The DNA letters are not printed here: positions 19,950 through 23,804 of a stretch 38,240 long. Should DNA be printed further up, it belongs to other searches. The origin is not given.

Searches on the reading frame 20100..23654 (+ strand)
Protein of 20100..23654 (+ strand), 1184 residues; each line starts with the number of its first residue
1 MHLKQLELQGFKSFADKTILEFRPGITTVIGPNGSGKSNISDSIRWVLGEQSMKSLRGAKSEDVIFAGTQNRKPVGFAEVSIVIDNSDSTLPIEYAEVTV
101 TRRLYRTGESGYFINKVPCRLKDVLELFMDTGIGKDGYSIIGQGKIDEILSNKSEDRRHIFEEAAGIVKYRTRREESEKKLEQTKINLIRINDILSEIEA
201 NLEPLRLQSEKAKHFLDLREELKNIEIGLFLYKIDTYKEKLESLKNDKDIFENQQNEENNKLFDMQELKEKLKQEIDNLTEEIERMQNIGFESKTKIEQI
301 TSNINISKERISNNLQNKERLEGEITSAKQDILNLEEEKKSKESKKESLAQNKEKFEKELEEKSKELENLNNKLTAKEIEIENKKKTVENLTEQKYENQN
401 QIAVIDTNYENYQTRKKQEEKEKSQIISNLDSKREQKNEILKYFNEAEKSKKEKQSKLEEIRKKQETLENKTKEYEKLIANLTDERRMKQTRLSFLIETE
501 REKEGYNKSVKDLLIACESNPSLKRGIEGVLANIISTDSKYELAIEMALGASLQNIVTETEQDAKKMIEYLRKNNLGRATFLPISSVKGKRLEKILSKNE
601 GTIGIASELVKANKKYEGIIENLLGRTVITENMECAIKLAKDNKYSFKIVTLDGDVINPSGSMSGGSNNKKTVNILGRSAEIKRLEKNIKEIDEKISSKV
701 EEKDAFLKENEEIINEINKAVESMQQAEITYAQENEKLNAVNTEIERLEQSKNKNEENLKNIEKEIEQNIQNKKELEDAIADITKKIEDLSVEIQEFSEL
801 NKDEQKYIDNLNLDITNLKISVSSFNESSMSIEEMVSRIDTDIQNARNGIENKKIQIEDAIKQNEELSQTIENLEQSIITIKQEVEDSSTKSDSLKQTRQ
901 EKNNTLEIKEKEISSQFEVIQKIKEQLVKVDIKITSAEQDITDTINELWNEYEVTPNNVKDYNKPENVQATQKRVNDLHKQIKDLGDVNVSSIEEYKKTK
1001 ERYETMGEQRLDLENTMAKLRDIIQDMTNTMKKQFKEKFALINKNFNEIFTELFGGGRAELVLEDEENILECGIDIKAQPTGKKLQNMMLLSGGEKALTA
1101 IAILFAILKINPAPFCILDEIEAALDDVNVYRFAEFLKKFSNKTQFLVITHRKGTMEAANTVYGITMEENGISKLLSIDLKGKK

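Call 21: search_protein_families(library=pfam, proteins=[window:20100-23654:+], max_evalue=0.001)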
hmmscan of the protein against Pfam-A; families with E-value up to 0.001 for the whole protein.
window:20100-23654:+ (1184 aa): 6 families
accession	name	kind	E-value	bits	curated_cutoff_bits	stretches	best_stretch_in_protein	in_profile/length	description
PF02463.25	SMC_N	-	8.5e-54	182.7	40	2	2-666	1-140/220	RecF/RecN/SMC N terminal domain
PF06470.18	SMC_hinge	-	4.3e-31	108.2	22.5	1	525-640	2-116/116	SMC proteins Flexible Hinge Domain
PF13476.12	AAA_23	-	3.9e-18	67.3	27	1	5-284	1-201/201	AAA domain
PF13304.12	AAA_21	-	9.3e-11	42.8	27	2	893-1151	107-298/304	AAA domain, putative AbiEii toxin, Type IV TA system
PF13175.12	AAA_15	-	8.3e-06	26.1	32.1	1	1-392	1-272/374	AAA ATPase domain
PF13555.12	AAA_29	-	0.00027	21.1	27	1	3-48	1-46/61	P-loop containing region of AAA domain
